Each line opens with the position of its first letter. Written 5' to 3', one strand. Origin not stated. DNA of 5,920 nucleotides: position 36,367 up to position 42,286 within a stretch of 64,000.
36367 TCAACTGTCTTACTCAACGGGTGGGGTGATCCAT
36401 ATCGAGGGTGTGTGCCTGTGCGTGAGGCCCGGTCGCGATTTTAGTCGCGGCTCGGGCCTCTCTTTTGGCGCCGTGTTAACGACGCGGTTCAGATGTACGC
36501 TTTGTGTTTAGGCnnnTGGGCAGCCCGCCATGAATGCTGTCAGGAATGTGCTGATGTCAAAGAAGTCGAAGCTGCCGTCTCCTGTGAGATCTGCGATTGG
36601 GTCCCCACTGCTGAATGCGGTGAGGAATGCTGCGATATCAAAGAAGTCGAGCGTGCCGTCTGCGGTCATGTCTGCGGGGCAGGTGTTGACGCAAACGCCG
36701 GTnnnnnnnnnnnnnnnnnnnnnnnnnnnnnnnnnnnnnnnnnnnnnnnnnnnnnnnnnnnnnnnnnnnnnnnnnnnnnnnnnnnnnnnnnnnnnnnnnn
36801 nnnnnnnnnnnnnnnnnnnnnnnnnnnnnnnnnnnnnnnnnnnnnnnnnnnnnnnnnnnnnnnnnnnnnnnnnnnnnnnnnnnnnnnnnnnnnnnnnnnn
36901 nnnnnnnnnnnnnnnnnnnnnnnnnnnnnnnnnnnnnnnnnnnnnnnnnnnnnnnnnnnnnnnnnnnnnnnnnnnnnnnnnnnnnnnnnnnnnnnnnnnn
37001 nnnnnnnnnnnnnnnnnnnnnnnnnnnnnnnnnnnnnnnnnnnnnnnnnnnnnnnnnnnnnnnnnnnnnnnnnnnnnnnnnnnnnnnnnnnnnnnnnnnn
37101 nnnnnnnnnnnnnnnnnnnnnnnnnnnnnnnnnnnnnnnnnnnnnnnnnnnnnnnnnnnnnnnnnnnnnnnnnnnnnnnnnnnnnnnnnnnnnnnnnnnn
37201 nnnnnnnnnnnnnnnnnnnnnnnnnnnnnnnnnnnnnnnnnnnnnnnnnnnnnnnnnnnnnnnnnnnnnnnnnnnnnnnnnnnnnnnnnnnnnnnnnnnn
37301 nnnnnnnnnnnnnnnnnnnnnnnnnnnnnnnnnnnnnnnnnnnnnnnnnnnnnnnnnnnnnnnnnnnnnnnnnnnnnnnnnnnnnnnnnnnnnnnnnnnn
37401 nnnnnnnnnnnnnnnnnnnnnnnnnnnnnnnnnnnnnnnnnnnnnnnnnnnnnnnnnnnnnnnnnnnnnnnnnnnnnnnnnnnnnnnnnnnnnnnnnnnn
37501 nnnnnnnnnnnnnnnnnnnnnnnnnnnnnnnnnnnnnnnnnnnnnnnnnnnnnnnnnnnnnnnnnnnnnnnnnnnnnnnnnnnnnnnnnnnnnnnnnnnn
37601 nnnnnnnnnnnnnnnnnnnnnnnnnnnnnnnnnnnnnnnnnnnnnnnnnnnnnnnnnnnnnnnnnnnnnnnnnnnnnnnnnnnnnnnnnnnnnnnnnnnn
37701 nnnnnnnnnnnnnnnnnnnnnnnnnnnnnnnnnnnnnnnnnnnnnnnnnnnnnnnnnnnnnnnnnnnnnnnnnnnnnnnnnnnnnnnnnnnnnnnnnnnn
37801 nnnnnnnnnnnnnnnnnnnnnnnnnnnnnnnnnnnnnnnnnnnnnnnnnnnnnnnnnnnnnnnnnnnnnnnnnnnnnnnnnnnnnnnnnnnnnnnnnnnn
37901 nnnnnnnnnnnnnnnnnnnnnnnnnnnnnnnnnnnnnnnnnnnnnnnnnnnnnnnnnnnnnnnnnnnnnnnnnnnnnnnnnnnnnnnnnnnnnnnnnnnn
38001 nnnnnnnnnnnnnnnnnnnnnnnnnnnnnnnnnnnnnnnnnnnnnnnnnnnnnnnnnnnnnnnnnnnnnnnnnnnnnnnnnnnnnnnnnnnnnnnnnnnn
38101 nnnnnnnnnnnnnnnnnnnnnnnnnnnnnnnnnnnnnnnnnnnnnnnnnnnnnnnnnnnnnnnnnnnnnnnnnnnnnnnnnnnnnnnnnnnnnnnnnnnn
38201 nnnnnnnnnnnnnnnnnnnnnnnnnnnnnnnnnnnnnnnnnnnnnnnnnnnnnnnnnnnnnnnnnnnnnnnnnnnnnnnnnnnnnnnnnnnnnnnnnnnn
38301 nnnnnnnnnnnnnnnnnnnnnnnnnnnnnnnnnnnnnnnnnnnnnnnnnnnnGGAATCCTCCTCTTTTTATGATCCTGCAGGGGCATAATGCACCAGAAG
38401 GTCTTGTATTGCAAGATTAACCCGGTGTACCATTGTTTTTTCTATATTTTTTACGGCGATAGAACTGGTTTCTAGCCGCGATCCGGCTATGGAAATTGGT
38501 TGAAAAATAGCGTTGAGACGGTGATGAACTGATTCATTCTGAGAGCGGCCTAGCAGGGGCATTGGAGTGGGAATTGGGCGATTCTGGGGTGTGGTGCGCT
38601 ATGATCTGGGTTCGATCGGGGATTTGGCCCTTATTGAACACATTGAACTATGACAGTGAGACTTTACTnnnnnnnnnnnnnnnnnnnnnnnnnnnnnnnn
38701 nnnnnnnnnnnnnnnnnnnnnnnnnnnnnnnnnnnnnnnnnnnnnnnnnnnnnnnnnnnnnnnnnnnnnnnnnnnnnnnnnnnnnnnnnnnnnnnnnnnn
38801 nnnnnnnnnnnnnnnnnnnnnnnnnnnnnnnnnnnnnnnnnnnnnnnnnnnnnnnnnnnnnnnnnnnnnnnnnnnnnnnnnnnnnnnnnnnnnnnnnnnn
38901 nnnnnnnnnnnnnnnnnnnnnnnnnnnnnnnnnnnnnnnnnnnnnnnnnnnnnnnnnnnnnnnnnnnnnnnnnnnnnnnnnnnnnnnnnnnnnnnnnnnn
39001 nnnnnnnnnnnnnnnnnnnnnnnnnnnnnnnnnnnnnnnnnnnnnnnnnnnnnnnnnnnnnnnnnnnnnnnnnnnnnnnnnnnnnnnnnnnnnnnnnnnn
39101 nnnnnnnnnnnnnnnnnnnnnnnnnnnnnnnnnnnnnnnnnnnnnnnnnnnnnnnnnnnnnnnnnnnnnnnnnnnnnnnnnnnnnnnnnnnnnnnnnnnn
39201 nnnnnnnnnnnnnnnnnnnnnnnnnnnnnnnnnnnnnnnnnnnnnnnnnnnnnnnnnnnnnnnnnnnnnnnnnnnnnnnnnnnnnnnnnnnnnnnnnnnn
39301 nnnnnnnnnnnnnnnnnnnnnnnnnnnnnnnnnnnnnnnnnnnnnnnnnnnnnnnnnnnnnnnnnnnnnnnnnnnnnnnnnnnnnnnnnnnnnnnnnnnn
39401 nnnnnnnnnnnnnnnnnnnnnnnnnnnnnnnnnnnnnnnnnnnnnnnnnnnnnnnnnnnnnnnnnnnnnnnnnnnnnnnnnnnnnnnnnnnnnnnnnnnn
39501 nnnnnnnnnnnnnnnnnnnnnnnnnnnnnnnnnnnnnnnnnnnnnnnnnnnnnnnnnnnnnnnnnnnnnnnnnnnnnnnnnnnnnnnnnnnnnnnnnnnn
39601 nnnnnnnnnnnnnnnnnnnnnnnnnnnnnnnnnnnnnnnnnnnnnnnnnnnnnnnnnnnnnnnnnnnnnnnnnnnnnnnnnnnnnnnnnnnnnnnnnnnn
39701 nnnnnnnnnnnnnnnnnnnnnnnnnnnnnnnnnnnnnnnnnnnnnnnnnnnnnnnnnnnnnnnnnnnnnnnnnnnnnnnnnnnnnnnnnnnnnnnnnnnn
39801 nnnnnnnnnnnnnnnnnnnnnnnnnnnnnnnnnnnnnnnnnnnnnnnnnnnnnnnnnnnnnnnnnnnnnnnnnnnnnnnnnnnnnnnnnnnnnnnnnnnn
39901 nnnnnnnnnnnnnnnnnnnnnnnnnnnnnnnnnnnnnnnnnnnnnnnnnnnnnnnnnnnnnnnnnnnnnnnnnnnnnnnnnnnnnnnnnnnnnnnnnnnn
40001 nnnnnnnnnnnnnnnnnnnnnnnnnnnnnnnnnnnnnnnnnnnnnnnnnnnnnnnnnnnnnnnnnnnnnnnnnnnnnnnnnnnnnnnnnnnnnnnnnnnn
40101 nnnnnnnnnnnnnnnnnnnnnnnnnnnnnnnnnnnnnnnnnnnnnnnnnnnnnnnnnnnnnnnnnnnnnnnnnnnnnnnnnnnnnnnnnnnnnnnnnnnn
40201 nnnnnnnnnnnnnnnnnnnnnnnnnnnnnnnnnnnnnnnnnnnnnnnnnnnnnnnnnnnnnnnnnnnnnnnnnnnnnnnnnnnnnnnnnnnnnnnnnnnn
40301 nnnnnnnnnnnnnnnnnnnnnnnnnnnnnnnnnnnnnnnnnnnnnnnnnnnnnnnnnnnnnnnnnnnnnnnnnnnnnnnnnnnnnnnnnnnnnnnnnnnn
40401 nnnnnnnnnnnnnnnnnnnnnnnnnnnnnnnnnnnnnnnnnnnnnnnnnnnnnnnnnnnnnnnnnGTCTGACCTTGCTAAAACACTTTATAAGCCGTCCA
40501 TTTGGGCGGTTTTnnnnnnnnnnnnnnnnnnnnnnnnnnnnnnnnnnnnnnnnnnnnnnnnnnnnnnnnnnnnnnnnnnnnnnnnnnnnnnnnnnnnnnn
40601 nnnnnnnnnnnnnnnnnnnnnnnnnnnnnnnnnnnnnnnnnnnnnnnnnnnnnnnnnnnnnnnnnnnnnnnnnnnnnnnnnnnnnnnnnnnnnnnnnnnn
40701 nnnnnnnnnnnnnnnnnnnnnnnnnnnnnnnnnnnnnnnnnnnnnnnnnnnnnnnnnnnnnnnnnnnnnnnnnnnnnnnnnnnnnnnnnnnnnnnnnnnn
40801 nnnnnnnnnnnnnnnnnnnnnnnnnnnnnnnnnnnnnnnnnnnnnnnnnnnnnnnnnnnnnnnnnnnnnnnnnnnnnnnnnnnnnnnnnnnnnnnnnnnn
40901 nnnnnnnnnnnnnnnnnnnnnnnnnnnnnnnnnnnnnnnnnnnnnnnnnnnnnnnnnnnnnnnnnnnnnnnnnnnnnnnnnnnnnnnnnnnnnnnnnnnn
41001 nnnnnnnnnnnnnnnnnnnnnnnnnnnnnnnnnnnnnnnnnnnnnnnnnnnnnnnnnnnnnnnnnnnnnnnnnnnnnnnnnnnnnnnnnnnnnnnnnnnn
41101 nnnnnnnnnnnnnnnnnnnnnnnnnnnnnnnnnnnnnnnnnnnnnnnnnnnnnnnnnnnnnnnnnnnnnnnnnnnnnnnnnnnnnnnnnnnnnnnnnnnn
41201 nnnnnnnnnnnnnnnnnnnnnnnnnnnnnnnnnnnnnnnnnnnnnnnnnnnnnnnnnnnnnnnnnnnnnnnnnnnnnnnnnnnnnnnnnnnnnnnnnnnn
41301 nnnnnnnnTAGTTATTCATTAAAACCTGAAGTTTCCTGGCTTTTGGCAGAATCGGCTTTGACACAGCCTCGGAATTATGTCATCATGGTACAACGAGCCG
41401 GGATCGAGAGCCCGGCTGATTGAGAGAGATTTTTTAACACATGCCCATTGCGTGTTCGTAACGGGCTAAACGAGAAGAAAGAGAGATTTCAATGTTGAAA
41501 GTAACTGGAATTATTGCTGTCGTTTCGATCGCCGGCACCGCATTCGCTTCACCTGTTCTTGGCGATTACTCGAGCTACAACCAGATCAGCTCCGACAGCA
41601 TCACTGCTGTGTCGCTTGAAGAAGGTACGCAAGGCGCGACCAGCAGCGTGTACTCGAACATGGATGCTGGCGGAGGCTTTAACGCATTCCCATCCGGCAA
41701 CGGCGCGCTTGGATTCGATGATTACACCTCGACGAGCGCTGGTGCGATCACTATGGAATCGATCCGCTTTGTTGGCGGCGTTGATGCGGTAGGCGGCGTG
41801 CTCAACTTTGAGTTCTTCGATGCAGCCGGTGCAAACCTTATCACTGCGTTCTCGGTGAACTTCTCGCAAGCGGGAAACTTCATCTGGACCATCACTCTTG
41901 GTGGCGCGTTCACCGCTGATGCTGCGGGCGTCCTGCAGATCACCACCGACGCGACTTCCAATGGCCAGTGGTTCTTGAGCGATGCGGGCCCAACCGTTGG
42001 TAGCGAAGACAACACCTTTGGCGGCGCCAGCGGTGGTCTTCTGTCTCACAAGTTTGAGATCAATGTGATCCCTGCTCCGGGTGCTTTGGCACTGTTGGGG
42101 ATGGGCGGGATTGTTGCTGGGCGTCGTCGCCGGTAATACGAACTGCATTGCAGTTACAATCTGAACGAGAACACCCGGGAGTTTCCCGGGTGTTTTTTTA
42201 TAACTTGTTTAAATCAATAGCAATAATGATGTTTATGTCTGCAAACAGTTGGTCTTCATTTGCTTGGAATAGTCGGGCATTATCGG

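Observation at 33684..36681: Recurrent GCP-terminated double dockerin/EF-hand-like C-terminal anchor on five unrelated secreted proteins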

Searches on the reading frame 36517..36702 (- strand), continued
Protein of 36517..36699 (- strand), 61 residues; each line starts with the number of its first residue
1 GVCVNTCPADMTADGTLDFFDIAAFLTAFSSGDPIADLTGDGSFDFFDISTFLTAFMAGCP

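Call 48: search_protein_families(library=pfam, proteins=[L038:3459-4574:+, L055:2830-5292:-, L055:11709-12611:+, L005:8141-9766:+, L037:2117-3229:+, L052:17110-19794:+, L042:1972-3963:+, L006:8310-8942:-, L021:3819-5528:+, L016:6645-7961:-], max_evalue=0.001)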
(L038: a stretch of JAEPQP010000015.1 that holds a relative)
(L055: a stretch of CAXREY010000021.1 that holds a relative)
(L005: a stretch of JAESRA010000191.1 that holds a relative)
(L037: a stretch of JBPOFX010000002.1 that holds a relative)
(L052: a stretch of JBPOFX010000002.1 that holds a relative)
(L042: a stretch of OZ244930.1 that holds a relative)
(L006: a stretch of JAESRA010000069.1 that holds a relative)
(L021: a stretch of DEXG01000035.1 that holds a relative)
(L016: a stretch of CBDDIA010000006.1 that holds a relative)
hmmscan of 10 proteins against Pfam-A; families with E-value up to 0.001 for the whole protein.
L038:3459-4574:+ (372 aa): 2 families
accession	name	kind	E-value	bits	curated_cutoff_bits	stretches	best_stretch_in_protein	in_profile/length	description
PF07681.17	DoxX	-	3e-14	53.8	23.6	1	216-261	36-83/85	DoxX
PF04173.18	DoxD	-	0.00013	22.3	22.7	0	228-258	71-103/167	TQO small subunit DoxD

L055:2830-5292:- (821 aa): 17 families
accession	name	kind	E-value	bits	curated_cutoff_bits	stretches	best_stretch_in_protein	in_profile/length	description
PF00069.31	Pkinase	-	1.4e-44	152.9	31.7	1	82-342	1-259/263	Protein kinase domain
PF13424.12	TPR_12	-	1.9e-35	121.3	30.1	3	645-714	8-77/77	Tetratricopeptide repeat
PF07714.23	PK_Tyr_Ser-Thr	-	2.1e-28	99.8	23.1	1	84-334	3-248/258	Protein tyrosine and serine/threonine kinase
PF13374.12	TPR_10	-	8.6e-22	76.9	27.5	2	639-678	1-40/42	Tetratricopeptide repeat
PF00515.34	TPR_1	-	1.8e-16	59.6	27.8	1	599-627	2-30/34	Tetratricopeptide repeat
PF13181.12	TPR_8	-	2.3e-12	46.5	25.7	0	685-714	4-33/34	Tetratricopeptide repeat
PF07719.23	TPR_2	-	5.9e-12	45.2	27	0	599-627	2-30/34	Tetratricopeptide repeat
PF17874.7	TPR_MalT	-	1.1e-11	45.1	45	2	467-582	38-149/336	MalT-like TPR region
PF24885.1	TPR_NPHP3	-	4.9e-11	42.9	100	1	648-747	107-206/239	Nephrocystin-3 TPR domain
PF14559.12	TPR_19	-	8.6e-08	32.8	25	0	619-670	5-55/68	Tetratricopeptide repeat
PF13176.12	TPR_7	-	2.1e-07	30.9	27.9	0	600-630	1-31/36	Tetratricopeptide repeat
PF13432.12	TPR_16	-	2.5e-07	31.4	32.7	0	604-669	3-59/65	Tetratricopeptide repeat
PF03109.22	ABC1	-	1.3e-05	25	22.9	1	157-229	144-216/244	ABC1 atypical kinase-like domain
PF13428.12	TPR_14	-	3.1e-05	24.7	23.5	0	600-628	3-31/44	Tetratricopeptide repeat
PF13414.12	TPR_11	-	4.6e-05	23.5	26.8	0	563-580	2-19/42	TPR repeat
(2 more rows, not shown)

L055:11709-12611:+ (301 aa): 4 families
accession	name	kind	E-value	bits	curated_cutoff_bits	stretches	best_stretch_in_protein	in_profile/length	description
PF00005.33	ABC_tran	-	3.4e-26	92.9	25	1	69-213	3-137/137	ABC transporter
PF13304.12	AAA_21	-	1.8e-08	35.3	27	0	181-242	234-298/304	AAA domain, putative AbiEii toxin, Type IV TA system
PF02463.25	SMC_N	-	1.4e-07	31.6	40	0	182-245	134-200/220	RecF/RecN/SMC N terminal domain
PF13481.12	AAA_25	-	6.3e-05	23.1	27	0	65-94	21-50/195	AAA domain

L005:8141-9766:+ (542 aa): 3 families
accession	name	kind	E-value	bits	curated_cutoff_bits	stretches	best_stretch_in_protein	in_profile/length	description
PF00006.31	ATP-synt_ab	-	9.4e-74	248.1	29.5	1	170-404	1-213/213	ATP synthase alpha/beta family, nucleotide-binding domain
PF00306.32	ATP-synt_ab_C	-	8.5e-47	159.1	27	1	411-536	1-126/126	ATP synthase alpha/beta chain, C terminal domain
PF02874.29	ATP-synt_ab_N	-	7.1e-16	58.9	20.9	1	44-113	3-69/69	ATP synthase alpha/beta family, beta-barrel domain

L037:2117-3229:+ (371 aa): 0 families

L052:17110-19794:+ (895 aa): 2 families
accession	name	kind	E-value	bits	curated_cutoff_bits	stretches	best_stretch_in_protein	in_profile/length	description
PF14559.12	TPR_19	-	3.2e-06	27.8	25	1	779-833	6-58/68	Tetratricopeptide repeat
PF07197.17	DUF1409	-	0.00091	19.4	29.2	0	430-455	15-40/48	Protein of unknown function (DUF1409)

L042:1972-3963:+ (664 aa): 0 families

L006:8310-8942:- (211 aa): 2 families
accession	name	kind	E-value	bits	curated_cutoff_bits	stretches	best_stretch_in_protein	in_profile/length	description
PF12840.13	HTH_20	-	3.5e-06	27.3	27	1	37-84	1-48/51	Helix-turn-helix domain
PF25212.1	HVO_A0114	-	2.8e-05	24.3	27.6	1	26-84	8-66/84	HVO_A0114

L021:3819-5528:+ (570 aa): 1 family
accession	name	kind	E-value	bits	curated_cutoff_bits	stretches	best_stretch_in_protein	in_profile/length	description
PF06965.17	Na_H_antiport_1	-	2.2e-140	468.3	23.5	2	180-548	51-374/374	Na+/H+ antiporter 1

L016:6645-7961:- (439 aa): 2 families
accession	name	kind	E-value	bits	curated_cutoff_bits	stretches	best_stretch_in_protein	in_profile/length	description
PF02687.27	FtsX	-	5.4e-17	62.4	25.5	1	312-430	2-119/120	FtsX-like permease C-terminal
PF12704.14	MacB_PCD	-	6.1e-13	50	27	1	40-229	1-176/207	MacB-like periplasmic core domain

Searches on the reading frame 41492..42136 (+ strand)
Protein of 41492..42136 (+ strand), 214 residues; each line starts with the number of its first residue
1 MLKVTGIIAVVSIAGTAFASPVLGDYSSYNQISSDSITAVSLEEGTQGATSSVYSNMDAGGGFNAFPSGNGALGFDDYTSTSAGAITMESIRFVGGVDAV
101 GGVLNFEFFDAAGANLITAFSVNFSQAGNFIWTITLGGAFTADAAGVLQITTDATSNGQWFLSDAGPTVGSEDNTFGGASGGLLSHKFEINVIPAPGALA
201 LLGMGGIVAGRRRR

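Call 60: search_protein_families(library=pfam, proteins=[window:41492-42136:+], max_evalue=0.01)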
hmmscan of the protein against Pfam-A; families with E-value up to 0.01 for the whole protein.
window:41492-42136:+ (214 aa): 1 family
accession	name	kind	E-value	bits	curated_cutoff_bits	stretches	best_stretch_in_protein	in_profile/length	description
PF07589.16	PEP-CTERM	-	0.0094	16.5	20.7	0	193-214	2-24/24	PEP-CTERM motif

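Call 73: search_protein_families(library=ncbifam, proteins=[window:41492-42136:+], max_evalue=0.01)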
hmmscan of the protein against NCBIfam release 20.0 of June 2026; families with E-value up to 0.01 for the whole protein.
window:41492-42136:+ (214 aa): 0 families
